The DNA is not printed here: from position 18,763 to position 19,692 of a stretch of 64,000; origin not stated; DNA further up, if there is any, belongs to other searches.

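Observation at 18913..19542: Mini CFeSP/HgcA-like Fe-S protein sitting between hypD and hypE in a hyp cluster that lacks hypC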

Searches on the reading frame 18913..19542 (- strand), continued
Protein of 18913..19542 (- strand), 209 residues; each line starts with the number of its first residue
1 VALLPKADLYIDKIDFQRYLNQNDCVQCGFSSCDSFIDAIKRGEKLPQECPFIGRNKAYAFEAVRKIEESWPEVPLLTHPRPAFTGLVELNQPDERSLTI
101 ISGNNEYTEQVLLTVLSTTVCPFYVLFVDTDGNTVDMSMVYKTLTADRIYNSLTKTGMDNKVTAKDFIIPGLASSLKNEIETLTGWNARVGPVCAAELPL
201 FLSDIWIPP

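Call 53: search_solved_structures(query=A1, max_evalue=10, show_alignments=0)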
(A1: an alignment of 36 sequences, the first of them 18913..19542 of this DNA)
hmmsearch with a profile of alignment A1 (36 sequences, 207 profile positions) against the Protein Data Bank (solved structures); distinct sequences matched with E-value up to 10: 9.
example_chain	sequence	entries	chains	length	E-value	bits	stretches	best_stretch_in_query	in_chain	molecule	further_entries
2h9a_A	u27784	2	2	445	1.1e-34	123.2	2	75-204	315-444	Carbon monoxide dehydrogenase corrinoid/iron-sulfur protein, gamma subunit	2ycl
4c1n_A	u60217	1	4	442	2.3e-34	122.1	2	75-203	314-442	CARBON MONOXIDE DEHYDROGENASE CORRINOID/IRON-SULFUR PROTEIN, GAMMA SUBUNIT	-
4djd_C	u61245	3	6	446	5.2e-34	121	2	73-190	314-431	Corrinoid/iron-sulfur protein large subunit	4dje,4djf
9fzy_F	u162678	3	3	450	3e-25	92.4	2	75-187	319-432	Corrinoid iron-sulfur protein large subunit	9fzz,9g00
8ahx_B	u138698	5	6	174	0.026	17.4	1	16-65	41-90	Ion-translocating oxidoreductase complex subunit B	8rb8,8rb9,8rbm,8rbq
7zc6_B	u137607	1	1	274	0.096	15.6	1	17-60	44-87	RnfB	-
9eri_B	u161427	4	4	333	0.12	15.3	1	17-65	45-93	Na(+)-translocating ferredoxin:NAD(+) oxidoreductase complex subunit B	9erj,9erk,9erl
7a6h_D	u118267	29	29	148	0.36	13.7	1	8-68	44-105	DNA-directed RNA polymerase III subunit RPC9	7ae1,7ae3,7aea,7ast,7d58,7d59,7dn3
4xco_C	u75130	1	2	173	0.64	12.9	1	133-186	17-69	Signal recognition particle 54 kDa protein,signal sequence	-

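Call 57: search_protein_families(library=pfam, proteins=[P0196, P0137, P0167, P0212, P0149, P0186, P0213], max_evalue=0.001)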
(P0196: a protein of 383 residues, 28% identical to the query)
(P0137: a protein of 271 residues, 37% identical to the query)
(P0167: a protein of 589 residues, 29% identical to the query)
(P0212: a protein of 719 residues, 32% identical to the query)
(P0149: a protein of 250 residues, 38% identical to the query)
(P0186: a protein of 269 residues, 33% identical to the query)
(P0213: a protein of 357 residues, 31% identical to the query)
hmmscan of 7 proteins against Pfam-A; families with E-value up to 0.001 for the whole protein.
P0196 (383 aa): 9 families
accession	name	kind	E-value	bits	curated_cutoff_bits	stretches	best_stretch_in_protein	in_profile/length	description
PF03599.22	CdhD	-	8.2e-15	54.9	24.8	1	94-205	272-383/387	CO dehydrogenase/acetyl-CoA synthase delta subunit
PF04060.18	FeS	-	2.6e-09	37.1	23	1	235-264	3-32/33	Putative Fe-S cluster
PF12837.12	Fer4_6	-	1.4e-05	25.2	25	1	292-312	2-22/24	4Fe-4S binding domain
PF00037.32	Fer4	-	2.1e-05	24.6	21.1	1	293-312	2-21/24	4Fe-4S binding domain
PF12797.12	Fer4_2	-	6.5e-05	23.1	24.5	1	292-311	3-22/22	4Fe-4S binding domain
PF13183.11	Fer4_8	-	0.0002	22.3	27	0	235-312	2-67/68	4Fe-4S dicluster domain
PF12838.12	Fer4_7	-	0.00021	22.1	27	0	237-312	4-51/52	4Fe-4S dicluster domain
PF13534.11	Fer4_17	-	0.00054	20.9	22.2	0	298-324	1-25/61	4Fe-4S dicluster domain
PF13484.11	Fer4_16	-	0.00063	20.9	30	0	298-361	1-65/66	4Fe-4S double cluster binding domain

P0137 (271 aa): 1 family
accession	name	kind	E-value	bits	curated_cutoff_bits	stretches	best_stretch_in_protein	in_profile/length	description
PF03599.22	CdhD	-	4.5e-07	29.4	24.8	1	141-257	264-381/387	CO dehydrogenase/acetyl-CoA synthase delta subunit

P0167 (589 aa): 2 families
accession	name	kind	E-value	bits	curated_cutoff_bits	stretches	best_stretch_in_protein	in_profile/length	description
PF03599.22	CdhD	-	1.3e-147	492.1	24.8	2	70-463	2-386/387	CO dehydrogenase/acetyl-CoA synthase delta subunit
PF04060.18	FeS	-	4.8e-13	49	23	1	13-45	1-33/33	Putative Fe-S cluster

P0212 (719 aa): 3 families
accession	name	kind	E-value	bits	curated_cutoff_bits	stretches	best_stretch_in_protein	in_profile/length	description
PF03599.22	CdhD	-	1.5e-90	304.2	24.8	2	63-442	1-386/387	CO dehydrogenase/acetyl-CoA synthase delta subunit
PF00809.28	Pterin_bind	-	5.8e-19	69.1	25.5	1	514-704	14-213/244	Pterin binding enzyme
PF04060.18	FeS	-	2.4e-16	59.6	23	1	12-44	1-33/33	Putative Fe-S cluster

P0149 (250 aa): 1 family
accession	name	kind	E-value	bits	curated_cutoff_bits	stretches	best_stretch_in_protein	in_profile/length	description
PF04060.18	FeS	-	6.9e-10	38.9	23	1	20-52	1-32/33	Putative Fe-S cluster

P0186 (269 aa): 1 family
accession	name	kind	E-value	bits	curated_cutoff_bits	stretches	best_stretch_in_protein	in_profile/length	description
PF03599.22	CdhD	-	3.8e-84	283.1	24.8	1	1-259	135-386/387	CO dehydrogenase/acetyl-CoA synthase delta subunit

P0213 (357 aa): 1 family
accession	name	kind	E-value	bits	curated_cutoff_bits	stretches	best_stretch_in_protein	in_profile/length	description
PF03599.22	CdhD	-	1.4e-105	353.7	24.8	1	6-347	48-386/387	CO dehydrogenase/acetyl-CoA synthase delta subunit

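Call 58: search_protein_families(library=pfam, proteins=[L016:5772-6206:-], max_evalue=0.00001)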
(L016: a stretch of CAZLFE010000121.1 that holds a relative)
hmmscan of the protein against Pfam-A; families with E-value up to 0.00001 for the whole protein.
L016:5772-6206:- (144 aa): 1 family
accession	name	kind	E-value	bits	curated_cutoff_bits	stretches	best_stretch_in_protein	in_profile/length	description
PF03479.20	PCC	-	9.5e-19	68.3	25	1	10-125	1-116/117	Plants and Prokaryotes Conserved (PCC) domain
